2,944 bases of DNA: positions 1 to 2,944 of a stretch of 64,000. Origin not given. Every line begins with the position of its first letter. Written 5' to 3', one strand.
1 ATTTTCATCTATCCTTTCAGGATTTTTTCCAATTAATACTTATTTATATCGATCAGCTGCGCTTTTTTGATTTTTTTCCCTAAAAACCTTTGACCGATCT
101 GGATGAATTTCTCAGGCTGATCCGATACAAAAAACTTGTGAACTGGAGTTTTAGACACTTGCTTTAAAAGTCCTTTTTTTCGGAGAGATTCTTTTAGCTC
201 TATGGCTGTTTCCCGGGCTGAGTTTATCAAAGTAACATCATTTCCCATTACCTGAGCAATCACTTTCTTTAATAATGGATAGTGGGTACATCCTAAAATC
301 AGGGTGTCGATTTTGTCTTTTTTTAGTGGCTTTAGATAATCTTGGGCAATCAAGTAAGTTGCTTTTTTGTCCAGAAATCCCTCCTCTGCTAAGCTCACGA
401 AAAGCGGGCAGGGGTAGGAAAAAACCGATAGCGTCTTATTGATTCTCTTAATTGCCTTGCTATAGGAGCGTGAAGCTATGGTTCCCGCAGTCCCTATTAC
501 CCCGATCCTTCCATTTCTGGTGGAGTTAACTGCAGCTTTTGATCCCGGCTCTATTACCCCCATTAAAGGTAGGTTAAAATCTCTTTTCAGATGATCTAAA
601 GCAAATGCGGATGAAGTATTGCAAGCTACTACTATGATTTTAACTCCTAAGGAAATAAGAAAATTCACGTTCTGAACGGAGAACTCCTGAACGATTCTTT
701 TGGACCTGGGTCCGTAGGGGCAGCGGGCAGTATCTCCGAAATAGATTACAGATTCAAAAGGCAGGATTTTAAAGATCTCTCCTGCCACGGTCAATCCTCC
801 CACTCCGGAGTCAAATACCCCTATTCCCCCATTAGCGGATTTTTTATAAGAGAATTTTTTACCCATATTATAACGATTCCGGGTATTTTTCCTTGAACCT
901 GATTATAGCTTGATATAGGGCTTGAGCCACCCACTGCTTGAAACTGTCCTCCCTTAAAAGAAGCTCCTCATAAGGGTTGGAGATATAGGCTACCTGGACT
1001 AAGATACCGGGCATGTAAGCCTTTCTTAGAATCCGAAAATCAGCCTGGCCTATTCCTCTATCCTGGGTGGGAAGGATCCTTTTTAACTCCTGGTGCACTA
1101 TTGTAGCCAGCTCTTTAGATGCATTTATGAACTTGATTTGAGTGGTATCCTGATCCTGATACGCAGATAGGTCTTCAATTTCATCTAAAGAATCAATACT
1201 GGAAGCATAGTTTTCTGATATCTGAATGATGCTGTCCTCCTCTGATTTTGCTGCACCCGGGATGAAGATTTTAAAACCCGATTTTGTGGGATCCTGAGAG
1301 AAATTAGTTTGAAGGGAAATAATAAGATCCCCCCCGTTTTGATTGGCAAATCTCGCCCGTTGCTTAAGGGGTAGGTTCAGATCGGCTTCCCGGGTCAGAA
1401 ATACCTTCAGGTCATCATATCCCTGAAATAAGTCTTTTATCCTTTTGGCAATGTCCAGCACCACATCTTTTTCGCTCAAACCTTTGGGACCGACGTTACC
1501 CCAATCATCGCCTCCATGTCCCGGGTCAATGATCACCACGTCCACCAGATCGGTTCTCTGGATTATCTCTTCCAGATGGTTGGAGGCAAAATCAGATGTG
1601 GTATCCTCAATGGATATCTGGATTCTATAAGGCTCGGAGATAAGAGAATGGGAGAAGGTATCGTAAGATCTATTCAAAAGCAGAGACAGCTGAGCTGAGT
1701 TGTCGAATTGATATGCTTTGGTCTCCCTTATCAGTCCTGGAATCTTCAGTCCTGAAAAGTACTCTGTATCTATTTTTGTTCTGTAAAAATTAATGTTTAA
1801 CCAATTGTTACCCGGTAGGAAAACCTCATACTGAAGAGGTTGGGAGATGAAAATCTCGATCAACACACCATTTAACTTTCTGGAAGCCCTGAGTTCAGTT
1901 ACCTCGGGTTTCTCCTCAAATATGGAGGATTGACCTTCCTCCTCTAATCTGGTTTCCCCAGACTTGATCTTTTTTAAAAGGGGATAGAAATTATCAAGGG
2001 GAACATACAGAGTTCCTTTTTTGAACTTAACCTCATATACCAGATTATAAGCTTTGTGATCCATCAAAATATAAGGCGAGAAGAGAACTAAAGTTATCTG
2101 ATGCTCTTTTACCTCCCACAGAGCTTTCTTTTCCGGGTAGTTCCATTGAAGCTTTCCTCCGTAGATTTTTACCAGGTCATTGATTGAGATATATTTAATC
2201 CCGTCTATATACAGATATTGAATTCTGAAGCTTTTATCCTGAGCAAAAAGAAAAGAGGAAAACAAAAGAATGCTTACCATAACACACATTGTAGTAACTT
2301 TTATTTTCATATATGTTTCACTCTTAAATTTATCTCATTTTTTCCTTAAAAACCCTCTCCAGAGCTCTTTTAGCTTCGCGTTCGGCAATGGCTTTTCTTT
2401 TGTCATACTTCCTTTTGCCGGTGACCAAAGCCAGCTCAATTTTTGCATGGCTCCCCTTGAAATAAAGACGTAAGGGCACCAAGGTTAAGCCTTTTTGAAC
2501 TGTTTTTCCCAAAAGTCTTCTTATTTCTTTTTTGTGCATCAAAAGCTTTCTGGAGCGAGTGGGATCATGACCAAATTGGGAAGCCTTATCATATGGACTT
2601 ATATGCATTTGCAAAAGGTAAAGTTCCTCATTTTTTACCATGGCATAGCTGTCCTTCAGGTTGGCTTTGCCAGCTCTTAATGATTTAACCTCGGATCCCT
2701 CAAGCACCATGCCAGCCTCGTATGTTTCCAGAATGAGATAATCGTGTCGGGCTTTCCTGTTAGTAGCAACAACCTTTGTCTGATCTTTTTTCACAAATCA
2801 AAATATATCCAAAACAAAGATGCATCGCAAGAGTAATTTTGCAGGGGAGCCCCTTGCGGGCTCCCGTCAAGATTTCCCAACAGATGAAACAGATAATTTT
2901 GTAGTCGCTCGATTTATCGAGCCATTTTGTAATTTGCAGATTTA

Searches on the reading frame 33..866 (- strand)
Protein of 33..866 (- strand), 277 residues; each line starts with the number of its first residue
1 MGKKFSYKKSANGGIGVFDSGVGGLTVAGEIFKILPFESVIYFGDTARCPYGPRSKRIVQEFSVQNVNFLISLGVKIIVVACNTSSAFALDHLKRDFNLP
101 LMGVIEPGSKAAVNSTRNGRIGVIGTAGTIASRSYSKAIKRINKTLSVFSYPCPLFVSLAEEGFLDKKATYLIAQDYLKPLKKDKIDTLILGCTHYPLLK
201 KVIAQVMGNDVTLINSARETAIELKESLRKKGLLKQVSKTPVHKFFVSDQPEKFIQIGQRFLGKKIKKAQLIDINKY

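Call 17: search_protein_families(library=pfam, proteins=[window:33-866:-], max_evalue=0.001)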
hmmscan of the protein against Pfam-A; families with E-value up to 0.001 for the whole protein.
window:33-866:- (277 aa): 1 family
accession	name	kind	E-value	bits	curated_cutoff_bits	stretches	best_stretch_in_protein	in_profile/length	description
PF01177.27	Asp_Glu_race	-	2.8e-19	70.2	31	1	45-219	35-206/211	Asp/Glu/Hydantoin racemase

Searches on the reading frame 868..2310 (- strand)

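Call 17: search_protein_families(library=pfam, proteins=[window:868-2310:-], max_evalue=0.001)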
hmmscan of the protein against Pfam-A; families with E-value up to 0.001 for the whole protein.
window:868-2310:- (480 aa): 2 families
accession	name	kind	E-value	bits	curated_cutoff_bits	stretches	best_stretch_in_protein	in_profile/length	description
PF01520.23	Amidase_3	-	1.3e-42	146.2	27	1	259-470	1-173/174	N-acetylmuramoyl-L-alanine amidase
PF07833.16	Cu_amine_oxidN1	-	3.2e-05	24.3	24.2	1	34-107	15-88/108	Copper amine oxidase N-terminal domain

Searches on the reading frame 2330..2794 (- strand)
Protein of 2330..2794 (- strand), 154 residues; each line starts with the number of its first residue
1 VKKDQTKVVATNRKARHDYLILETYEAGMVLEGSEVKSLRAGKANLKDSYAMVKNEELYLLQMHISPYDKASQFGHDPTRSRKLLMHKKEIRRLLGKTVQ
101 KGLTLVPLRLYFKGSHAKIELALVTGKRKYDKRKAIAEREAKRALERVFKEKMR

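Call 17: search_protein_families(library=pfam, proteins=[window:2330-2794:-], max_evalue=0.001)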
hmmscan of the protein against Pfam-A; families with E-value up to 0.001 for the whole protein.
window:2330-2794:- (154 aa): 1 family
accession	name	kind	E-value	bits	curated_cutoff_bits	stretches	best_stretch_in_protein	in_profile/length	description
PF01668.23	SmpB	-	3.6e-60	202.5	27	1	9-150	1-142/143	SmpB protein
